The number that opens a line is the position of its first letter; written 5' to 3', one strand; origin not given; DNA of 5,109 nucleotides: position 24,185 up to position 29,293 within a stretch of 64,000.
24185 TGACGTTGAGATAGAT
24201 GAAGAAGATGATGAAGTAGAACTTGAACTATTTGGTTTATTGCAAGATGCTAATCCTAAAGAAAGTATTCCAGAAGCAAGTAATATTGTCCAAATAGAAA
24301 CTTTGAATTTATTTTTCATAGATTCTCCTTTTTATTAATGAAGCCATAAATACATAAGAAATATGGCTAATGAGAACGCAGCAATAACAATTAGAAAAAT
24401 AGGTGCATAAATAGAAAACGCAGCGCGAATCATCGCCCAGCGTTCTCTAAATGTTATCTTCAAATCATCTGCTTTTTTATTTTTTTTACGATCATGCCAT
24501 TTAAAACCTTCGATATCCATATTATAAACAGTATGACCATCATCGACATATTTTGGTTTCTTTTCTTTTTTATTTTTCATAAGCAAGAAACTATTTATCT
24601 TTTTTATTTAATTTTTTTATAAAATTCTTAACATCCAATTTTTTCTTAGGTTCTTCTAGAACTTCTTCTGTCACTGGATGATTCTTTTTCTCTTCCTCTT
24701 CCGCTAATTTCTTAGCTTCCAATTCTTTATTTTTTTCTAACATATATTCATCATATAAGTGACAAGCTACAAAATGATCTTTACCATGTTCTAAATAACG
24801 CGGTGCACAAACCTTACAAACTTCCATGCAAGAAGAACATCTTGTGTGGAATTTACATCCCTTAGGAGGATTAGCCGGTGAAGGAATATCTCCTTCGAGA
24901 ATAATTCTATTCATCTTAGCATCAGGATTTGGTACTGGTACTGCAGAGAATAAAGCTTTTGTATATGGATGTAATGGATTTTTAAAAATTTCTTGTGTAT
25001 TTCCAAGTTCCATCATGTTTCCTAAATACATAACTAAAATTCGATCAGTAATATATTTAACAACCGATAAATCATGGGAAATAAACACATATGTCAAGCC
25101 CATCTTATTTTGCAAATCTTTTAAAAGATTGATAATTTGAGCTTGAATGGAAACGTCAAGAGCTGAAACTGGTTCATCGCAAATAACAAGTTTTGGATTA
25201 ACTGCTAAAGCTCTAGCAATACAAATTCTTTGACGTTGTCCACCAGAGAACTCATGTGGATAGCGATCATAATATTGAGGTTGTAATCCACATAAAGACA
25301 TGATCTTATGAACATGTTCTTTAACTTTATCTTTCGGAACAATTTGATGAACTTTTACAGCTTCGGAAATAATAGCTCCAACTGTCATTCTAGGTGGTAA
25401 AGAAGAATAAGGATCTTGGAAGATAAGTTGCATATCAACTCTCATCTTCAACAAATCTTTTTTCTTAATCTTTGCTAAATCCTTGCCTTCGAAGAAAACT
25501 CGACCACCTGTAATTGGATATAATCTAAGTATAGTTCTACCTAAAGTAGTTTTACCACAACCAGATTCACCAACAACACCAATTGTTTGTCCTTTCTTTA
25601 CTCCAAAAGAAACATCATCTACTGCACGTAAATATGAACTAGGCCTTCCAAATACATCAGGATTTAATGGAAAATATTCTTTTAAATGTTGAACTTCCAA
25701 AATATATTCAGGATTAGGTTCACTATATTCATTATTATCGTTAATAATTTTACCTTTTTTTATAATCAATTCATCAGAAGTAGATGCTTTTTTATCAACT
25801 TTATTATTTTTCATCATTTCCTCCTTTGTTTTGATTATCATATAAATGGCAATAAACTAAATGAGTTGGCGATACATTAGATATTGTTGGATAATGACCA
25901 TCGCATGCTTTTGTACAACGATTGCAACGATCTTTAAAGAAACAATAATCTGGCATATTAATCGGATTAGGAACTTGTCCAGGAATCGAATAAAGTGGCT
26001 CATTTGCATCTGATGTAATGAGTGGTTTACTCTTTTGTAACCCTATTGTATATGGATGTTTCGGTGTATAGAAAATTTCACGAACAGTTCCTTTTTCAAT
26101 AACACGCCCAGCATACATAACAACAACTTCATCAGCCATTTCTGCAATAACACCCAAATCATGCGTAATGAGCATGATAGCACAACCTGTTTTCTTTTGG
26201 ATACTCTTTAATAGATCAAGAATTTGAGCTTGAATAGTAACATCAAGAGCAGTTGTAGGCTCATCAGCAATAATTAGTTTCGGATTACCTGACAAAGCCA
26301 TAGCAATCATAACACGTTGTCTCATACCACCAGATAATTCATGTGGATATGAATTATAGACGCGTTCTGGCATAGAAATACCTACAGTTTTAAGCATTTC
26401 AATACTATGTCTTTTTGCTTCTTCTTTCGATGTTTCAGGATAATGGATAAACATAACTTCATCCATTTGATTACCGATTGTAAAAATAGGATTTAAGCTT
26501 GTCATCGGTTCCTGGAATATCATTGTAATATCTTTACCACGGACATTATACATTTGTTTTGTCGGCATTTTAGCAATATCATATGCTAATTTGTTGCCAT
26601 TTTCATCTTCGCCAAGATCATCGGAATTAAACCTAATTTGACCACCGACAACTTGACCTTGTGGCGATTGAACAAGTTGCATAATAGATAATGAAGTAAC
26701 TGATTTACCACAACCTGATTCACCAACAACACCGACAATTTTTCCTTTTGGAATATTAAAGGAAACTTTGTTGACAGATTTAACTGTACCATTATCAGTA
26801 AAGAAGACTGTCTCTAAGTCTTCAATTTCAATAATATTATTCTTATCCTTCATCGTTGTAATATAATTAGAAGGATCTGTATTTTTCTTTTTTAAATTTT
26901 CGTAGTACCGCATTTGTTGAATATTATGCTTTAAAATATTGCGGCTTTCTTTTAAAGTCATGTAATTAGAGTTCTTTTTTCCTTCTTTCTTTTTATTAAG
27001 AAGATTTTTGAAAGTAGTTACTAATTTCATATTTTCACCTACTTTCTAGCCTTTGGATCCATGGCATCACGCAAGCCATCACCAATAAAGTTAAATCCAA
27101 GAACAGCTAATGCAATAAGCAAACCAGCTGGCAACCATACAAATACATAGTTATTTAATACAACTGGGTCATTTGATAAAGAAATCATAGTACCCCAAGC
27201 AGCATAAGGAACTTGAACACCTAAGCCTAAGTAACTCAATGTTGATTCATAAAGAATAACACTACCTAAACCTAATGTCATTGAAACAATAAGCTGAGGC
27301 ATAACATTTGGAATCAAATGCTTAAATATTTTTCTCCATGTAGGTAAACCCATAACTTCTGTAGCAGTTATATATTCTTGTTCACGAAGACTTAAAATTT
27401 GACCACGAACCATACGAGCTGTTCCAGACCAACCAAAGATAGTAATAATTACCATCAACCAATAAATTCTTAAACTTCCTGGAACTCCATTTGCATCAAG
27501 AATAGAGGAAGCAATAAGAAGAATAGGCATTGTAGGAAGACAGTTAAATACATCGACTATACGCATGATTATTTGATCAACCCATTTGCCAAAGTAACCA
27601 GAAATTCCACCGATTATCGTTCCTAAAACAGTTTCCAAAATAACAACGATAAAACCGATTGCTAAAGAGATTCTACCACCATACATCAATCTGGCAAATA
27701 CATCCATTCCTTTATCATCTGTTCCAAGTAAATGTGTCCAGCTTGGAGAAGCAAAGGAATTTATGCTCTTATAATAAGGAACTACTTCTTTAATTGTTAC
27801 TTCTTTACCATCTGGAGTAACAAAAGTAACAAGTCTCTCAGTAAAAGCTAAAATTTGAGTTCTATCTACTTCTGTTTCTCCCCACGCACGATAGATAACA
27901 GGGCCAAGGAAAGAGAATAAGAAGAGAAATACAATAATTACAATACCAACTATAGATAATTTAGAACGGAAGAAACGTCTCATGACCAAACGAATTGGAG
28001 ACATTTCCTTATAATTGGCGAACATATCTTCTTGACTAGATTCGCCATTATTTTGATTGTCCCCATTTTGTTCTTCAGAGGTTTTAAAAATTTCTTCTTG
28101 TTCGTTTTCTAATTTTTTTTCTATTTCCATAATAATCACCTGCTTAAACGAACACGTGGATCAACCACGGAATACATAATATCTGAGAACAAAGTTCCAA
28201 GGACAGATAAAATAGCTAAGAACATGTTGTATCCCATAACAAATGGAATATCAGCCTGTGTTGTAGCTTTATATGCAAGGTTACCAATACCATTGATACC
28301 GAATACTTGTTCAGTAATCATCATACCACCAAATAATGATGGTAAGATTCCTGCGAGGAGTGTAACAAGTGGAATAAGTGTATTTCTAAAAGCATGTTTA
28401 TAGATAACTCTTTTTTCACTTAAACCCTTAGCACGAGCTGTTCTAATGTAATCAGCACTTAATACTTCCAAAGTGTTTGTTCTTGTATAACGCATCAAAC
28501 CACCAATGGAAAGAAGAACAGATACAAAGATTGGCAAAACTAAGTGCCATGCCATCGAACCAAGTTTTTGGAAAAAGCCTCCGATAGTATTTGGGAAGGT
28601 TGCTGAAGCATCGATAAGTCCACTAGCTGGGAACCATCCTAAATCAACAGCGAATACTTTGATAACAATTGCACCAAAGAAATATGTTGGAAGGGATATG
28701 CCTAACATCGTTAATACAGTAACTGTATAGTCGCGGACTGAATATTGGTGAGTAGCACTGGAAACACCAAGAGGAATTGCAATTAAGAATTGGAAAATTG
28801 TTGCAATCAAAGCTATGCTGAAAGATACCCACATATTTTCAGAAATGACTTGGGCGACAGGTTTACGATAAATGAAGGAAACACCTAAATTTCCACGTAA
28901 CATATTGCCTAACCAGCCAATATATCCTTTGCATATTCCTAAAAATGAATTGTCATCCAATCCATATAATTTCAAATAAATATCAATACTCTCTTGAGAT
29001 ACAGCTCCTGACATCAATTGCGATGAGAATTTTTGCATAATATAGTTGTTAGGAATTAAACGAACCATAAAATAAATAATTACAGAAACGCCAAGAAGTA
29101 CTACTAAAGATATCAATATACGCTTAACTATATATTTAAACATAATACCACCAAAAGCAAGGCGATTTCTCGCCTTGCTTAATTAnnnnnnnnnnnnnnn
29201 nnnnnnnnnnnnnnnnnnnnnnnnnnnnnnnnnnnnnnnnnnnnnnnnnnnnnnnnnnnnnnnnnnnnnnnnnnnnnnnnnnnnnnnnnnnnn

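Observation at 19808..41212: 21-kb co-directional surface proteolysis and peptide-uptake locus (protease-LRR giant protein, lipoproteins, OppABCDF, Glug proteins)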

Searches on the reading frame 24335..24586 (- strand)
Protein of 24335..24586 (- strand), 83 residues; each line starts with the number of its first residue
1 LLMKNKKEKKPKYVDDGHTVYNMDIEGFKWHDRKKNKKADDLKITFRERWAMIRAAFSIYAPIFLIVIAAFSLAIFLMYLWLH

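Call 4: search_protein_families(library=pfam, proteins=[window:24335-24586:-], max_evalue=0.01)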
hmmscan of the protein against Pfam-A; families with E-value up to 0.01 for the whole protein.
window:24335-24586:- (83 aa): 0 families

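Call 7: search_protein_families(library=ncbifam, proteins=[window:24335-24586:-], max_evalue=0.01)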
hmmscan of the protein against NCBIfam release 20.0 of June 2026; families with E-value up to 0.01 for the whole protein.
window:24335-24586:- (83 aa): 0 families

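Call 47: search_protein_families(library=pfam, proteins=[window:24335-24580:-], max_evalue=5)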
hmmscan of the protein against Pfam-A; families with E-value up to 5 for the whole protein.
window:24335-24580:- (81 aa): 0 families

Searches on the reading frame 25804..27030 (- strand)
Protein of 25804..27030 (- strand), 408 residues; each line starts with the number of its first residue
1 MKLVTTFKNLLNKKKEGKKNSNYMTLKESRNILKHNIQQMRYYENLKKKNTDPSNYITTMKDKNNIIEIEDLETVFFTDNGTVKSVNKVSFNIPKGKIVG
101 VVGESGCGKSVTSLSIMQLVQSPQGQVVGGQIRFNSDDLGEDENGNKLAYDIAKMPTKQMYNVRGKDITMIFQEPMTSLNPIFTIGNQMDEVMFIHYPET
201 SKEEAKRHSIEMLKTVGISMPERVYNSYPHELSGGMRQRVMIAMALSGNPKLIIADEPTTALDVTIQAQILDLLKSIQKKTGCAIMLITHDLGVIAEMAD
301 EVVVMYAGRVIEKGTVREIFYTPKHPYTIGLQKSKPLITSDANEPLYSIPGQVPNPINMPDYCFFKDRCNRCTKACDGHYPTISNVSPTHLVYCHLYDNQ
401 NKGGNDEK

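Call 4: search_protein_families(library=pfam, proteins=[window:25804-27030:-], max_evalue=0.01)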
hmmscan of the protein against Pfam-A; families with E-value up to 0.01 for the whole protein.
window:25804-27030:- (408 aa): 5 families
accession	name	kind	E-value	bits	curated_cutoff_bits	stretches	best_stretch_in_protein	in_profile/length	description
PF00005.33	ABC_tran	-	1e-26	94.6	25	1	87-260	2-137/137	ABC transporter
PF08352.17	oligo_HPY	-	2.2e-15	57.2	27.1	1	311-376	1-65/65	Oligopeptide/dipeptide transporter, C-terminal region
PF13304.12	AAA_21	-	1.2e-05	26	27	1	228-295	234-303/304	AAA domain, putative AbiEii toxin, Type IV TA system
PF13481.12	AAA_25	-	0.0032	17.5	27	0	93-117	30-54/195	AAA domain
PF02463.25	SMC_N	-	0.0041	17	40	0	54-306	135-212/220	RecF/RecN/SMC N terminal domain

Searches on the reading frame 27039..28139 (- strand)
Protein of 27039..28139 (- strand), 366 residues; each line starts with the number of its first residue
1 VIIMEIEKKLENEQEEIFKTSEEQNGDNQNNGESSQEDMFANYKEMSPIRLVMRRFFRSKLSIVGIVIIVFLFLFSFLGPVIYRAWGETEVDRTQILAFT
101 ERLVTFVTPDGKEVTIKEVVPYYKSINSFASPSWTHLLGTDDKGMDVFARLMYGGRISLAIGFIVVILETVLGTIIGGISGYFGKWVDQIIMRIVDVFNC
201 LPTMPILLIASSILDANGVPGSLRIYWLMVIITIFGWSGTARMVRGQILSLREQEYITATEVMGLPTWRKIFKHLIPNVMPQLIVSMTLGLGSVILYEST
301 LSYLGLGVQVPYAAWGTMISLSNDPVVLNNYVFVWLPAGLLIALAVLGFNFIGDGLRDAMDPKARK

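Call 4: search_protein_families(library=pfam, proteins=[window:27039-28139:-], max_evalue=0.01)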
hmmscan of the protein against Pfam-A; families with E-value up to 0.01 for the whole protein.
window:27039-28139:- (366 aa): 2 families
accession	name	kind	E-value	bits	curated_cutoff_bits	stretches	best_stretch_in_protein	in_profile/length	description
PF00528.27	BPD_transp_1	-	1e-33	117.1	26.4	1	173-366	1-184/184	Binding-protein-dependent transport system inner membrane component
PF12911.12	OppC_N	-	7.3e-10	39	23.9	1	47-83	1-39/53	N-terminal TM domain of oligopeptide transport permease C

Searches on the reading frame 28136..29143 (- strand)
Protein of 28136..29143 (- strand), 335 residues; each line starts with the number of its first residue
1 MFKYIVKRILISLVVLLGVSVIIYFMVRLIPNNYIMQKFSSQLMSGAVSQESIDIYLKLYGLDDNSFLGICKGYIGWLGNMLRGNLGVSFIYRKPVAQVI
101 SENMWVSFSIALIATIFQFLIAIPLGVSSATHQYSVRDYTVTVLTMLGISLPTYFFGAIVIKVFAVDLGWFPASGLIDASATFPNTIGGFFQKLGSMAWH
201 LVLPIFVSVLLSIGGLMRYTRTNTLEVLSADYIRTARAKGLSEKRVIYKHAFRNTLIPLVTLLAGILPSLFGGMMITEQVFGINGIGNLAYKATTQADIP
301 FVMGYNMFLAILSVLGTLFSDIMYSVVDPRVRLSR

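Call 4: search_protein_families(library=pfam, proteins=[window:28136-29143:-], max_evalue=0.01)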
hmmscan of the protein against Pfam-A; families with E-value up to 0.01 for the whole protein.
window:28136-29143:- (335 aa): 2 families
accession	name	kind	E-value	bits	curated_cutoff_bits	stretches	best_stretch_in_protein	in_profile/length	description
PF00528.27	BPD_transp_1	-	1e-32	113.8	26.4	1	122-332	1-183/184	Binding-protein-dependent transport system inner membrane component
PF19300.4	BPD_transp_1_N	-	0.00072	20.2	23.8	1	1-110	1-113/114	Binding-prot-dependent transport system membrane comp, N-term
